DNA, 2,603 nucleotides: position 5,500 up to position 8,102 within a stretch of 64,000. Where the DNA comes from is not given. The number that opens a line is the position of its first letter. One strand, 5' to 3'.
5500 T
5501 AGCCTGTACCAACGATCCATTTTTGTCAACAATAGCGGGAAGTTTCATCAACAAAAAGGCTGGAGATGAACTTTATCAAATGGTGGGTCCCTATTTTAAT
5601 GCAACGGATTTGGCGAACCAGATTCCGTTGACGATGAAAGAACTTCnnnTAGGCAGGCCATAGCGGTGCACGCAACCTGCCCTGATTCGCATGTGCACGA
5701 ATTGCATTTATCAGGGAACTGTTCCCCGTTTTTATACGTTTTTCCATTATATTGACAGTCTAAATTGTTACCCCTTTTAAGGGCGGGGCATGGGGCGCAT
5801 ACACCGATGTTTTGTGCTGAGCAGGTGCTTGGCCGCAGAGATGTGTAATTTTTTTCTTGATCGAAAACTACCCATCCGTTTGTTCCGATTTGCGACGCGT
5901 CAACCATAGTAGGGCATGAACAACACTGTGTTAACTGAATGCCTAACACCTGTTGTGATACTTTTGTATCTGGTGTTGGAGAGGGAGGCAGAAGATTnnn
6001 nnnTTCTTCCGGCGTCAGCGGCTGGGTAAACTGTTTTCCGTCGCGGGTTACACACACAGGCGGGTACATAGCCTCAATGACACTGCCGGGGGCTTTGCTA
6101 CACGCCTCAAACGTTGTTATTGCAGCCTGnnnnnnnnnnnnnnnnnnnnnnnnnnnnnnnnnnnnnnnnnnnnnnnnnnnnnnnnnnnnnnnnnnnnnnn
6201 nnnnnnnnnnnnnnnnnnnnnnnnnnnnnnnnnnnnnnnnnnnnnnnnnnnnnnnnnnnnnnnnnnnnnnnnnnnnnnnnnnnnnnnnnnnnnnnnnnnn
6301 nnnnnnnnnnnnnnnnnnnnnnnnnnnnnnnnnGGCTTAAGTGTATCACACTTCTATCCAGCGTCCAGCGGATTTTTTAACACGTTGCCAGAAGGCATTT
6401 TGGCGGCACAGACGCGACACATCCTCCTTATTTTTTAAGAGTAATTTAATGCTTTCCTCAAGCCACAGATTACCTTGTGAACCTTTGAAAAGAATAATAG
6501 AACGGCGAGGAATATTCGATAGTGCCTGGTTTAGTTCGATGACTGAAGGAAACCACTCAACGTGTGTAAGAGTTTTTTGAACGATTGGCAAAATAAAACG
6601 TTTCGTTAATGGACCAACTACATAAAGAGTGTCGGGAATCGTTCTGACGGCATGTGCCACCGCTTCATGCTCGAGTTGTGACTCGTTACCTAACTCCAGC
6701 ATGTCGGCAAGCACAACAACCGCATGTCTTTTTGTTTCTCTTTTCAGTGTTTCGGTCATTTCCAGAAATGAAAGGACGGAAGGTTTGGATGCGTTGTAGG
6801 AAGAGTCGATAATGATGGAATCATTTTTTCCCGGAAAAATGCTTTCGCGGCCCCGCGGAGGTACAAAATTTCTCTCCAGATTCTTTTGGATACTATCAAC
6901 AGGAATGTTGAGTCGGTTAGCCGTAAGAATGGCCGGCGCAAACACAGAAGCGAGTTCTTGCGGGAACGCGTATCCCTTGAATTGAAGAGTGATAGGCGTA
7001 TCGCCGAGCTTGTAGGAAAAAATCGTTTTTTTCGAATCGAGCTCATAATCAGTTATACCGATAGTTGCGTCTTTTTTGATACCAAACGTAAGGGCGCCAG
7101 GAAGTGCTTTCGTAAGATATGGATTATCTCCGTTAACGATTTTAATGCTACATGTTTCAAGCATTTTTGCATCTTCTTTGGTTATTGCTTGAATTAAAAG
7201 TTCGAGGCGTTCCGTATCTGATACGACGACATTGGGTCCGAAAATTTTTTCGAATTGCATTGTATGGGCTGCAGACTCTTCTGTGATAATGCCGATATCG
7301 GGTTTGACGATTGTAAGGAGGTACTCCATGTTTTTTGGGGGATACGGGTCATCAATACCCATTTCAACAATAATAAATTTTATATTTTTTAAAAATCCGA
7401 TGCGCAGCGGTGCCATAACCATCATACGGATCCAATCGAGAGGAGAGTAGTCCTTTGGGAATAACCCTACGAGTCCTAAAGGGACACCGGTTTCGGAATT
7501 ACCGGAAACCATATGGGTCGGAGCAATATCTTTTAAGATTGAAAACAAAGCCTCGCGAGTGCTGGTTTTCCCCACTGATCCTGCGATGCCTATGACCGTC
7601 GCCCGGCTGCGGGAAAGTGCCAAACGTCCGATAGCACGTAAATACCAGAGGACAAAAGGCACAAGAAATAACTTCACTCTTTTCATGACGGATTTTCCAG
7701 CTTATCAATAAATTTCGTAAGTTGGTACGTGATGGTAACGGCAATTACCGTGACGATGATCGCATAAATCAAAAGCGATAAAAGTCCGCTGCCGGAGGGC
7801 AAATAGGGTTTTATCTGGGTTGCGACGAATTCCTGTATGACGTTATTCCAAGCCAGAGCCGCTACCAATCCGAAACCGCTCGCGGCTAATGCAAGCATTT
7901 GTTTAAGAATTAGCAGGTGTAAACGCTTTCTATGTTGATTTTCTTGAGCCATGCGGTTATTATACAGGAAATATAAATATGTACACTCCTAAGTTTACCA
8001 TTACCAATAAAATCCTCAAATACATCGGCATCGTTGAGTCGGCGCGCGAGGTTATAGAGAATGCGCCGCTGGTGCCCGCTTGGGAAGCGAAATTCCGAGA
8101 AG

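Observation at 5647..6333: Signal-anchored Cys-rich ectodomain ending in a VWC-like module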

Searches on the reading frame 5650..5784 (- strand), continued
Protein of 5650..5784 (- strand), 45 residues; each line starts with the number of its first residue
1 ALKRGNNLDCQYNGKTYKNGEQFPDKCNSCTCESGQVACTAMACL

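Call 24: search_protein_families(library=pfam, proteins=[L021:3656-6085:+, L047:2372-4372:+, L039:1499-4231:+, L024:3740-5203:+, L019:3845-4255:+, L033:3551-4972:+], max_evalue=0.01)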
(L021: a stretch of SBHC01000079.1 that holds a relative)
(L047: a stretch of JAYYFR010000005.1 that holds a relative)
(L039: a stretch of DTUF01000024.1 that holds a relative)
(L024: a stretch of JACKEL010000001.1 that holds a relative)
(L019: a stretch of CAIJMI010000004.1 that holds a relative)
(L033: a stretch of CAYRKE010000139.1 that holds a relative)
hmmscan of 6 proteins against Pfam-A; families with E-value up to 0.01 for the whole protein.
L021:3656-6085:+ (809 aa): 8 families
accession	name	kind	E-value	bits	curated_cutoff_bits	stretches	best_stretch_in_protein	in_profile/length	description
PF00093.24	VWC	-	6.9e-29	100.4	27.6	7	701-752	1-51/57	von Willebrand factor type C domain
PF00050.26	Kazal_1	-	2.1e-26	92.1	21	6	537-567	1-32/49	Kazal-type serine protease inhibitor domain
PF05375.19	Pacifastin_I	-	8.3e-25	86.7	27.9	7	244-273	5-33/40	Pacifastin inhibitor (LCMII)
PF25028.1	FnI_RECK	-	1.1e-23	83.7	30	4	465-504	3-40/40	RECK, fibronectin type I module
PF23843.2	DUF7210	-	1.2e-15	57.1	27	0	76-89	9-22/38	Domain of unknown function (DUF7210)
PF23244.1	VWF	-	3.6e-13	49.3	27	0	357-385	1-27/28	Von Willebrand factor-like domain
PF07648.20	Kazal_2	-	5.1e-07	30.1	22.8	4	771-799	3-34/48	Kazal-type serine protease inhibitor domain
PF07009.16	NusG_II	-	0.0059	17.2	29.6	0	242-275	46-79/107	NusG domain II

L047:2372-4372:+ (666 aa): 3 families
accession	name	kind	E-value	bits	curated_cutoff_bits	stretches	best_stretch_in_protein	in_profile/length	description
PF04371.20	PAD_porph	-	8.8e-37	127.5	25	1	71-405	2-319/321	Porphyromonas-type peptidyl-arginine deiminase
PF00014.29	Kunitz_BPTI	-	1.7e-11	44.5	21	1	564-614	2-53/53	Kunitz/Bovine pancreatic trypsin inhibitor domain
PF05375.19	Pacifastin_I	-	5.8e-06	26.4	27.9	1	542-564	10-33/40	Pacifastin inhibitor (LCMII)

L039:1499-4231:+ (910 aa): 5 families
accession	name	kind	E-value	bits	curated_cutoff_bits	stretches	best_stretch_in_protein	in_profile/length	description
PF00128.31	Alpha-amylase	-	1.5e-36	127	22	1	210-597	2-361/446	Alpha amylase, catalytic domain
PF16561.11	AMPK1_CBM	-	2.9e-14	53.5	26.8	1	34-97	3-66/85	Glycogen recognition site of AMP-activated protein kinase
PF05375.19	Pacifastin_I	-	4.9e-08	33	27.9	1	840-869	3-33/40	Pacifastin inhibitor (LCMII)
PF00093.24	VWC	-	7.1e-05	23.5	27.6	1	834-868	3-38/57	von Willebrand factor type C domain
PF25028.1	FnI_RECK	-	0.0012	19.6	30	1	826-866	1-40/40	RECK, fibronectin type I module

L024:3740-5203:+ (487 aa): 9 families
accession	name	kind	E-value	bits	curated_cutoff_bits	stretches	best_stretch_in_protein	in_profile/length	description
PF00093.24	VWC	-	1.9e-22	79.7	27.6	5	88-128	1-41/57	von Willebrand factor type C domain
PF05375.19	Pacifastin_I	-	1.1e-15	57.4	27.9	4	260-291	4-34/40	Pacifastin inhibitor (LCMII)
PF25028.1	FnI_RECK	-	2.3e-15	57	30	1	126-164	4-40/40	RECK, fibronectin type I module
PF23244.1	VWF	-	1.9e-12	47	27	3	375-402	2-27/28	Von Willebrand factor-like domain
PF00050.26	Kazal_1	-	3.4e-12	46.6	21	3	445-472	1-29/49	Kazal-type serine protease inhibitor domain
PF12714.13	TILa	-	3.2e-09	37.2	27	1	251-291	2-43/55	TILa domain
PF07648.20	Kazal_2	-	5.2e-08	33.3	22.8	3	449-473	3-28/48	Kazal-type serine protease inhibitor domain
PF23843.2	DUF7210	-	8.6e-08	32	27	0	253-265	11-23/38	Domain of unknown function (DUF7210)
PF21287.3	Kazal_CFAI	-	0.00016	22.4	27.7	0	451-472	6-27/46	Complement factor I, KAZAL domain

L019:3845-4255:+ (136 aa): 2 families
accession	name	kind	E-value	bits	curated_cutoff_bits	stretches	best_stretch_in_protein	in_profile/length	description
PF05375.19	Pacifastin_I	-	6.7e-06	26.2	27.9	1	73-95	10-33/40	Pacifastin inhibitor (LCMII)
PF00093.24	VWC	-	1e-05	26.2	27.6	1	56-101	1-44/57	von Willebrand factor type C domain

L033:3551-4972:+ (473 aa): 7 families
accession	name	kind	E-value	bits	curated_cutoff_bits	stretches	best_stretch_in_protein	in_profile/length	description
PF00093.24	VWC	-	9.8e-35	119.1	27.6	7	235-279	1-41/57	von Willebrand factor type C domain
PF05375.19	Pacifastin_I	-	9.1e-34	115.3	27.9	6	42-70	4-31/40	Pacifastin inhibitor (LCMII)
PF12714.13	TILa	-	1.7e-13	50.9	27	3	279-318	2-42/55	TILa domain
PF25028.1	FnI_RECK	-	2.9e-10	40.7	30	1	73-110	5-40/40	RECK, fibronectin type I module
PF00050.26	Kazal_1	-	1.7e-09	37.9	21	2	430-457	1-29/49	Kazal-type serine protease inhibitor domain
PF23843.2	DUF7210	-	2.7e-09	36.7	27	0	319-333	9-23/38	Domain of unknown function (DUF7210)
PF23244.1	VWF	-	4.6e-06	26.6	27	0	326-351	3-26/28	Von Willebrand factor-like domain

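Call 44: search_protein_families(library=pfam, proteins=[L006:4746-5336:+], max_evalue=0.01)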
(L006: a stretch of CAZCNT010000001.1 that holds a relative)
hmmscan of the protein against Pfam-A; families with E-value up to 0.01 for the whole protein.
L006:4746-5336:+ (196 aa): 0 families

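Call 71: search_protein_families(library=pfam, alignment_id=A9, max_evalue=0.01)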
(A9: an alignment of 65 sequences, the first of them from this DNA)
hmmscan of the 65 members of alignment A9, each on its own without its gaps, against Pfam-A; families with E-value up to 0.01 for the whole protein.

A. member 1, seq(38 aa): 7 families
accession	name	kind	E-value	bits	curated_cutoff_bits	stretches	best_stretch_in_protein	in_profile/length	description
PF05375.19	Pacifastin_I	-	4.3e-08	33.2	27.9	1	12-38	4-31/40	Pacifastin inhibitor (LCMII)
PF00093.24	VWC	-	3.5e-07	30.9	27.6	1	3-37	1-36/57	von Willebrand factor type C domain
PF23244.1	VWF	-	6.2e-07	29.4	27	1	8-35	1-28/28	Von Willebrand factor-like domain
PF25028.1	FnI_RECK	-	7.6e-05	23.4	30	1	3-37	6-40/40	RECK, fibronectin type I module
PF23334.1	VWC2L_2nd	-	0.00022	21.9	27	1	3-37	1-37/55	VWC2L-like domain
PF23003.2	Fn1_2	-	0.0018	18.8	27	1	3-37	3-39/70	Fibronectin type I domain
PF12714.13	TILa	-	0.0024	18.4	27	1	2-37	1-39/55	TILa domain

B. families by the number of members that match (of 65 scanned): 12 families
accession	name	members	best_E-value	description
PF05375.19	Pacifastin_I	65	1.3e-11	Pacifastin inhibitor (LCMII)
PF00093.24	VWC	63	1.6e-08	von Willebrand factor type C domain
PF25028.1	FnI_RECK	43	2.7e-08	RECK, fibronectin type I module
PF12714.13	TILa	43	9.8e-06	TILa domain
PF23244.1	VWF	32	2e-07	Von Willebrand factor-like domain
PF23334.1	VWC2L_2nd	18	6.1e-05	VWC2L-like domain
PF23003.2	Fn1_2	6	0.0018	Fibronectin type I domain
PF23843.2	DUF7210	4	0.0013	Domain of unknown function (DUF7210)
PF23333.1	VWC2L_1st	2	0.00032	VWC2L-like, N-terminal domain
PF24532.2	FIBL-2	1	0.0007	Fibulin-2 domain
PF23331.1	VWC2L_C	1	0.0031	VWC2L, C-terminal domain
PF15430.11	SVWC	1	0.0089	Single domain von Willebrand factor type C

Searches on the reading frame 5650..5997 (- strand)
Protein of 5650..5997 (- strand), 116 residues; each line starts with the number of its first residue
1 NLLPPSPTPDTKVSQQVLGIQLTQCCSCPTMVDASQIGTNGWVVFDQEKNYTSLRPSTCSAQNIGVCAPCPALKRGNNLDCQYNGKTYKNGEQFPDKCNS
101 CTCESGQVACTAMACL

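Call 61: predict_structure(alignment_id=A7)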
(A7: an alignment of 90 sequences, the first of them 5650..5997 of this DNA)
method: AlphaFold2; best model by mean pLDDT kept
length: 116 residues; sequences in the alignment: 90
mean_pLDDT: 86.5   pTM: 0.57
mean pLDDT of the five models: 86.5, 83.2, 83.1, 79.8, 77.9
residues with pLDDT >= 90: 70; 70-90: 29; 50-70: 17; < 50: 0
segments of 3 or more residues with pLDDT < 50: none
pLDDT, mean of each block of 10 residues (from residue 1): 62 81 94 95 95 92 87 71 93 94 90 84
secondary structure, 60 per line:
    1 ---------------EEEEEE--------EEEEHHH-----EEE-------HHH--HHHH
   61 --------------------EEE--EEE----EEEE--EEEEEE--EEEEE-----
elements in order: E16-21 E30-33 E42-44 H57-60 E81-83 E86-88 E93-96 E99-104 E107-111

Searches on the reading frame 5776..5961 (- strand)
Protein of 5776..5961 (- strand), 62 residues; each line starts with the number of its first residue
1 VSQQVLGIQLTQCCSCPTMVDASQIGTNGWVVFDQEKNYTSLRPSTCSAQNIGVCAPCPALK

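Call 50: search_protein_representatives(alignment_id=A6)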
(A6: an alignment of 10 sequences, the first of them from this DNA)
Query: 10 sequences, 62 profile positions. Proteins with E-value up to 0.001 (for the whole library): 99; up to 1e-10: 53; up to 1e-30: 9. The best 99 are listed.
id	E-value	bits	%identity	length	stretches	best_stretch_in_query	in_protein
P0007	1.8e-34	133.3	-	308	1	1-61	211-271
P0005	4.0e-34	132.1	-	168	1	1-62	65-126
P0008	5.2e-34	131.8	-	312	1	2-62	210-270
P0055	7.7e-34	131.2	-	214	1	4-62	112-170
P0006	9.4e-34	131.0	-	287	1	1-62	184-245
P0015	4.9e-33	128.7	-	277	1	2-62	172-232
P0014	2.8e-32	126.2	-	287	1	2-61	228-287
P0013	4.0e-32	125.7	-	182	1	1-61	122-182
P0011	4.2e-32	125.7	-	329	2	1-61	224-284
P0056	1.3e-28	114.5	-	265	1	4-62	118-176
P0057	6.1e-28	112.3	-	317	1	1-61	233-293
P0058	6.3e-24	99.5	-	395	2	5-59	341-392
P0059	1.8e-23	98.0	-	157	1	2-62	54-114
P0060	6.5e-22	93.0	-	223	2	3-61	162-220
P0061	1.7e-21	91.7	-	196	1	3-62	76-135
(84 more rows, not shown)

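Call 73: search_protein_families(library=pfam, proteins=[window:5776-5961:-], max_evalue=1)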
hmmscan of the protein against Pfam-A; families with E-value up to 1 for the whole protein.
seq(62 aa): 0 families

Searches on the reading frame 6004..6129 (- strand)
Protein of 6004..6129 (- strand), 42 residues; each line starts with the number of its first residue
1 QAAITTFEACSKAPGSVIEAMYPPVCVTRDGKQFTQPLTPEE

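Call 60: search_solved_structures(query=A8, max_evalue=10, show_alignments=2)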
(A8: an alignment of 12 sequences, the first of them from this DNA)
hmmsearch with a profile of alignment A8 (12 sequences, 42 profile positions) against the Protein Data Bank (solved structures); distinct sequences matched with E-value up to 10: 2.
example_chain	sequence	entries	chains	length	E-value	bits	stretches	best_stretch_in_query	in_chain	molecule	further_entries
6smg_D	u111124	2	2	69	1.1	12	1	27-40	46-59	Capsid protein VP4 | Coxsackievirus VP4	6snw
6acu_D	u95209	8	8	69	1.1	12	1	27-40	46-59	VP4 | Capsid protein VP4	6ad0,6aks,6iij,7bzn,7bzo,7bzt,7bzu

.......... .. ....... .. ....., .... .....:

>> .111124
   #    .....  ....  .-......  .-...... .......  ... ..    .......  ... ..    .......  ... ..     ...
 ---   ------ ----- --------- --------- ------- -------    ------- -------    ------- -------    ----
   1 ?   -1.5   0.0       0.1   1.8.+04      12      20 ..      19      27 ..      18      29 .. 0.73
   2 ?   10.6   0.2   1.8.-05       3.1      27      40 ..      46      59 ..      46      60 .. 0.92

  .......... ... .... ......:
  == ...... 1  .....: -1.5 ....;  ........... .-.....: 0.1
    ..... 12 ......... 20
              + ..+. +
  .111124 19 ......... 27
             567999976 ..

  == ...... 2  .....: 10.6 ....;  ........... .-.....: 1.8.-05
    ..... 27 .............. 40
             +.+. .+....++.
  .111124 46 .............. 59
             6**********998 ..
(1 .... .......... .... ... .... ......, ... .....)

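Call 73: search_protein_families(library=pfam, proteins=[window:6004-6129:-], max_evalue=1)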
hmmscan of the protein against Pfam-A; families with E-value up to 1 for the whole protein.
seq(42 aa): 0 families

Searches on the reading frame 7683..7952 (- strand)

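Call 44: search_protein_families(library=pfam, proteins=[window:7683-7952:-], max_evalue=0.01)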
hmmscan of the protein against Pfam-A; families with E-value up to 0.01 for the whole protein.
window:7683-7952:- (89 aa): 1 family
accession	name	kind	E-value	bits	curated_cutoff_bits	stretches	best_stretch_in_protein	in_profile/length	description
PF18898.5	DUF5654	-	7e-19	68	23.8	1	15-84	5-70/71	Family of unknown function (DUF5654)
